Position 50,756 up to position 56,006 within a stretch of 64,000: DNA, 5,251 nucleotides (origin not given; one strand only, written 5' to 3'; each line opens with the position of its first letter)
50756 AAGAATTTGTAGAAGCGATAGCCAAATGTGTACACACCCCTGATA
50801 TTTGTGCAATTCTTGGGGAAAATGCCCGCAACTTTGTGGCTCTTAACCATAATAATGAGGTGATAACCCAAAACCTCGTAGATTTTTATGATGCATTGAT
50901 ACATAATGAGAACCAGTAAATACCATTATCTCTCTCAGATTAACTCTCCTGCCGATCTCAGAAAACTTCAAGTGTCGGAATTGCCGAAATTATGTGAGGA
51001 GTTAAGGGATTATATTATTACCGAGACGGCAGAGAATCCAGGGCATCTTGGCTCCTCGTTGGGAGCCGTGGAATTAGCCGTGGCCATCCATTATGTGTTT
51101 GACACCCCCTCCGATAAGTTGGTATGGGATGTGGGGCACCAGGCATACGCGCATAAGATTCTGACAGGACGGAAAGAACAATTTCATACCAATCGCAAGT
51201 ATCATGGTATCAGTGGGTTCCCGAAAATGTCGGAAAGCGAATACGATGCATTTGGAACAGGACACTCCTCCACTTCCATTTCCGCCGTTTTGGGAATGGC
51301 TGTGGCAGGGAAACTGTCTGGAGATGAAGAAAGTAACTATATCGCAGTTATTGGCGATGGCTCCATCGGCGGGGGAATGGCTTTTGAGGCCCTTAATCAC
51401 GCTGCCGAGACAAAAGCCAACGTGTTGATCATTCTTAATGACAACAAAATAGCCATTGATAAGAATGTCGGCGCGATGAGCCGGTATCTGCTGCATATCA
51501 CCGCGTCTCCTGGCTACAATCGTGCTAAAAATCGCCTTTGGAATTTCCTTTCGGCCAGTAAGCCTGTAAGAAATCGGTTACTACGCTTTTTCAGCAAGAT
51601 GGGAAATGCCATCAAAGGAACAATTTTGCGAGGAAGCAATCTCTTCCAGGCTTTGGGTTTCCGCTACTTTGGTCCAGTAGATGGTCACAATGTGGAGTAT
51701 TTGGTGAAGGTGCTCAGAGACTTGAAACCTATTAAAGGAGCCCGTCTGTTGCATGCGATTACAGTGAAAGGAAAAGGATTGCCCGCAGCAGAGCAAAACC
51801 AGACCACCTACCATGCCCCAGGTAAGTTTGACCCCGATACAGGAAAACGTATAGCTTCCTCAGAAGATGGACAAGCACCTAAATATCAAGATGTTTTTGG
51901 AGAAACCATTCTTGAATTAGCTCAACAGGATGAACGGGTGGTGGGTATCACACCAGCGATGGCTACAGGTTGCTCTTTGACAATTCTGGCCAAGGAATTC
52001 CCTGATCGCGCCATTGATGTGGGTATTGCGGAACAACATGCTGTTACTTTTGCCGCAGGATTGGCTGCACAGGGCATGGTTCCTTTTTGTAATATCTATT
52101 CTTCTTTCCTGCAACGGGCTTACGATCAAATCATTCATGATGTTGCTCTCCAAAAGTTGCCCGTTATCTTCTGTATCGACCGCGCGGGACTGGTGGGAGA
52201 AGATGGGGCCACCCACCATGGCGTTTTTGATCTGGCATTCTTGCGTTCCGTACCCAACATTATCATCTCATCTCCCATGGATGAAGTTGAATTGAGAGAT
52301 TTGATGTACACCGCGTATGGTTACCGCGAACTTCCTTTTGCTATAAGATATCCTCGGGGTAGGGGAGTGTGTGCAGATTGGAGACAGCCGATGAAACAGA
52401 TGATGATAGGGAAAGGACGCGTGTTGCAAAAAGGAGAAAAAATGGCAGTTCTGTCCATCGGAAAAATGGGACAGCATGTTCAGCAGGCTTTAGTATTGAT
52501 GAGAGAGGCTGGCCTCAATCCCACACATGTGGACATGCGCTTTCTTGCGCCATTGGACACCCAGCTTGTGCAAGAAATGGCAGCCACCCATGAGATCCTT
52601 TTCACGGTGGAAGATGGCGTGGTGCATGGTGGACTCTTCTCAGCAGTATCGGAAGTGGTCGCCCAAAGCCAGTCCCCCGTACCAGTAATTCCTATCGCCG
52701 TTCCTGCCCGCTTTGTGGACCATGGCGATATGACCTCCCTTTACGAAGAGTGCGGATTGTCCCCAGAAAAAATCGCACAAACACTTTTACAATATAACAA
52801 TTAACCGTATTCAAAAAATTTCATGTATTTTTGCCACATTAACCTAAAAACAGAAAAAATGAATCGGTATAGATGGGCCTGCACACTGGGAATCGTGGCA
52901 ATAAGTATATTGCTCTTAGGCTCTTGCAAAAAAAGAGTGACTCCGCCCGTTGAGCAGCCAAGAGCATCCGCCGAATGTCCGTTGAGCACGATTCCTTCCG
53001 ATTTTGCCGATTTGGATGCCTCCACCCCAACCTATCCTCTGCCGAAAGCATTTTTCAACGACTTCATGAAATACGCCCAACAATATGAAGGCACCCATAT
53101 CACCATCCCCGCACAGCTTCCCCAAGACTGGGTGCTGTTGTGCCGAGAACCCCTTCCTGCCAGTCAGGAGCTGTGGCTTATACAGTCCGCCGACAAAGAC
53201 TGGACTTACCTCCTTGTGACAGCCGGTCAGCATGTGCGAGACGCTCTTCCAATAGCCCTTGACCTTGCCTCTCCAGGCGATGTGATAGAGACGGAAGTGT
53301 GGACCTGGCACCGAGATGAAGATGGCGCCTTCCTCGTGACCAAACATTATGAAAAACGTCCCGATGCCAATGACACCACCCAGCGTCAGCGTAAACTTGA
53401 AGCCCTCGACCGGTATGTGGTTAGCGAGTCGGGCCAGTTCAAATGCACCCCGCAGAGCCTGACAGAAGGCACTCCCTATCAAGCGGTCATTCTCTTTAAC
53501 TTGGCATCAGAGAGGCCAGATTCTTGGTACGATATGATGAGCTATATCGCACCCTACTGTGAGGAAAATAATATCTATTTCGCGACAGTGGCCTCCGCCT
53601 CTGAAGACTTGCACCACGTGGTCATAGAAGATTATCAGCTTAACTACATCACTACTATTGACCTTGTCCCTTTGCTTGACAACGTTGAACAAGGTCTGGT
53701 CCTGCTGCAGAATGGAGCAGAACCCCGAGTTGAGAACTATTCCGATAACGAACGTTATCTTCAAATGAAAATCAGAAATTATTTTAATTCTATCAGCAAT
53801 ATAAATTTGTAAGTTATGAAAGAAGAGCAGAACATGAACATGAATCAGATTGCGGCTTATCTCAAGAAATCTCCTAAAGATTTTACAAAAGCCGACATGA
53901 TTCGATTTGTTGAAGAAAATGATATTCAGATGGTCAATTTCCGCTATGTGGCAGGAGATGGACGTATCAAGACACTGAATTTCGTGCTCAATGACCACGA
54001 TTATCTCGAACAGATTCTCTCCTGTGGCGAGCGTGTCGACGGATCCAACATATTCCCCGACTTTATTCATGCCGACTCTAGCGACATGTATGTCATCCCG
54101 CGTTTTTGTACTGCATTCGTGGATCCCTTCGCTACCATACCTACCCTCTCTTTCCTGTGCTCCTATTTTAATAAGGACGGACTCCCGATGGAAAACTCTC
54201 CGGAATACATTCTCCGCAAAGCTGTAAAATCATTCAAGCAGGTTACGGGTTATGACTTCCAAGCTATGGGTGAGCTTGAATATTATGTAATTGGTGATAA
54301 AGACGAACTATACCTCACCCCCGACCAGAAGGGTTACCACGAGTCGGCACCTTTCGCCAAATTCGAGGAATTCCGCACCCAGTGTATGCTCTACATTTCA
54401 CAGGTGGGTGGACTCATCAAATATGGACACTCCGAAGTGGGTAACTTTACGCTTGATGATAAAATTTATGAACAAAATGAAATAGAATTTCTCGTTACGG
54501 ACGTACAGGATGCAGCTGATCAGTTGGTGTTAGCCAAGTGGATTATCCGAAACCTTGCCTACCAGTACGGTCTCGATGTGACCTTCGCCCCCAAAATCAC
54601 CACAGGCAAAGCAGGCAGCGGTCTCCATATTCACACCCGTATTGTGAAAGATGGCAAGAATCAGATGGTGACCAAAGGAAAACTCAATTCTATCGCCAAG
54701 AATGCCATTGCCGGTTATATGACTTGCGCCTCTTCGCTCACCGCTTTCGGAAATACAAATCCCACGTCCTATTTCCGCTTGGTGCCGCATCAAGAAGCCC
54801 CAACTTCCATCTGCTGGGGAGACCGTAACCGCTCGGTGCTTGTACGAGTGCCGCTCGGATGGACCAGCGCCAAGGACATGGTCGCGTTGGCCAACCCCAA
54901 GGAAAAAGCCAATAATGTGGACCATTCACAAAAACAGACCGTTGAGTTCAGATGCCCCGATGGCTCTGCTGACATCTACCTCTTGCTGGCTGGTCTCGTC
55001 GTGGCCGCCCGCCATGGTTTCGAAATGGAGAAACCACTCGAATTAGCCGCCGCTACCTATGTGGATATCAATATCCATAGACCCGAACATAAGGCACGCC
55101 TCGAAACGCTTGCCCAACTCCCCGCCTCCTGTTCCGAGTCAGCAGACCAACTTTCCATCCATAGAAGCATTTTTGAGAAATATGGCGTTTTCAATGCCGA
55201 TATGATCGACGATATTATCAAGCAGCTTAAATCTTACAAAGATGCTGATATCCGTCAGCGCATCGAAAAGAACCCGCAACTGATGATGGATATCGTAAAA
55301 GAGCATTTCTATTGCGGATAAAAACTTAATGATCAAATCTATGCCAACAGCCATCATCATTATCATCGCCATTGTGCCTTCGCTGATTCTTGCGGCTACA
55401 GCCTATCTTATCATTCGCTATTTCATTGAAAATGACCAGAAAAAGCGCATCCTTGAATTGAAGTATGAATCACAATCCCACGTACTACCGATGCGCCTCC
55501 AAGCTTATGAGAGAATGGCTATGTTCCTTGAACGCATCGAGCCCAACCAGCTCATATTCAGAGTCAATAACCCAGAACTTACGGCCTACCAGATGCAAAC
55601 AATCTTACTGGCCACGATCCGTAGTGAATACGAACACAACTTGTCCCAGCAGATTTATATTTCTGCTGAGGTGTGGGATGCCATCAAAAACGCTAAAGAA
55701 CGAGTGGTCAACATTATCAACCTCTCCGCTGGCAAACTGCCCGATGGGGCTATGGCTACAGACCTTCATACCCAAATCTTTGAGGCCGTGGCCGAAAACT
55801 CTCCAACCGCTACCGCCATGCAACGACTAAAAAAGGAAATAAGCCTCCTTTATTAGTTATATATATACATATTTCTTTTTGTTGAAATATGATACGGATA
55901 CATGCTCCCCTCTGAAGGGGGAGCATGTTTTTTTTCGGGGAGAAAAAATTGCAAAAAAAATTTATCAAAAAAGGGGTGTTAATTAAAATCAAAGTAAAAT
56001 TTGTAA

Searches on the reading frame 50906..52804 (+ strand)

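Call 7: search_protein_families(library=pfam, proteins=[window:50906-52804:+], max_evalue=0.001)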
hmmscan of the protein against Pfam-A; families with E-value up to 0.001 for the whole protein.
window:50906-52804:+ (632 aa): 6 families
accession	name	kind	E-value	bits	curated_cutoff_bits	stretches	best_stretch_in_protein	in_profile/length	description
PF13292.11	DXP_synthase_N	-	1.5e-112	375.8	21.2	1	9-286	1-274/274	1-deoxy-D-xylulose-5-phosphate synthase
PF02779.29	Transket_pyr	-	1e-46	159.2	27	1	325-485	3-170/174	Transketolase, pyrimidine binding domain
PF02780.25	Transketolase_C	-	1.2e-21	77.4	25.9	1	502-623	1-124/124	Transketolase, C-terminal domain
PF00676.26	E1_dh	-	2.2e-07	30.6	22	1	98-184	78-165/300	Dehydrogenase E1 component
PF00456.26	Transketolase_N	-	3.5e-05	23.4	22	1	44-189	21-192/334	Transketolase, thiamine diphosphate binding domain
PF02775.26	TPP_enzyme_C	-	3.6e-05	24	21.9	1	117-182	26-84/151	Thiamine pyrophosphate enzyme, C-terminal TPP binding domain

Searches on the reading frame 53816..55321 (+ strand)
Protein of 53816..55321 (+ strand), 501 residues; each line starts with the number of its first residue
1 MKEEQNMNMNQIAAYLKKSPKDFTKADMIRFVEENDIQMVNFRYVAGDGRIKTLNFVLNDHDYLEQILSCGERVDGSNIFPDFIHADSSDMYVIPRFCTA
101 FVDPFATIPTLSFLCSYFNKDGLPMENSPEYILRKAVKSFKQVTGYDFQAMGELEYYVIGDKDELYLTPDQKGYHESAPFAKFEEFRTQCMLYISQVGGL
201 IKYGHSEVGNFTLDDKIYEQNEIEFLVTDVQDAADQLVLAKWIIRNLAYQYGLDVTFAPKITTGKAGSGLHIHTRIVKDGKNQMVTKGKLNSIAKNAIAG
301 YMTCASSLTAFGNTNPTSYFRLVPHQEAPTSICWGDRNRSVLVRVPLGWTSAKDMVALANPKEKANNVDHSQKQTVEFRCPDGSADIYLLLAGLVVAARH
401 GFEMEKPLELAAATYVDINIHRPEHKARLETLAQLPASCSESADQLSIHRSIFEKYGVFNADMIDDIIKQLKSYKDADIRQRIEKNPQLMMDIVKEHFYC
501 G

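Call 7: search_protein_families(library=pfam, proteins=[window:53816-55321:+], max_evalue=0.001)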
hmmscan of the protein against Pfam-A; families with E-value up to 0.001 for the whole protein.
window:53816-55321:+ (501 aa): 2 families
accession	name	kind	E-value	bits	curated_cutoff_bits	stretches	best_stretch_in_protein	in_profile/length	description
PF00120.29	Gln-synt_C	-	1.5e-57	195.7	24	1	127-481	2-334/344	Glutamine synthetase, catalytic domain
PF03951.24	Gln-synt_N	-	4.5e-12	45.9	33.4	1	36-119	1-81/82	Glutamine synthetase, beta-Grasp domain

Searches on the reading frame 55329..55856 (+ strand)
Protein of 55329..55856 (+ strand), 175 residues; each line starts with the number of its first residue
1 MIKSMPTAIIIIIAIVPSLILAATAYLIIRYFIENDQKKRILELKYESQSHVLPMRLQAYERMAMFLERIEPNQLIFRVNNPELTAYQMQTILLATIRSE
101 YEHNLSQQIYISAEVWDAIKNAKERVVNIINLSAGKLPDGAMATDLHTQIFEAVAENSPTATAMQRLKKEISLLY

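Call 42: search_protein_families(library=pfam, proteins=[window:55329-55856:+], max_evalue=0.0001)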
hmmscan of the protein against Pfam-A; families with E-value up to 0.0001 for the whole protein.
window:55329-55856:+ (175 aa): 1 family
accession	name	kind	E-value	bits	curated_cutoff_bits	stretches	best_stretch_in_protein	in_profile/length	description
PF25589.1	DUF7935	-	6.3e-57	192.2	27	1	10-172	5-169/171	Family of unknown function (DUF7935)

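Call 46: search_protein_families(library=ncbifam, proteins=[window:55329-55856:+], max_evalue=0.001)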
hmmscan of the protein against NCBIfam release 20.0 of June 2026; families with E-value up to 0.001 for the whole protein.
window:55329-55856:+ (175 aa): 0 families
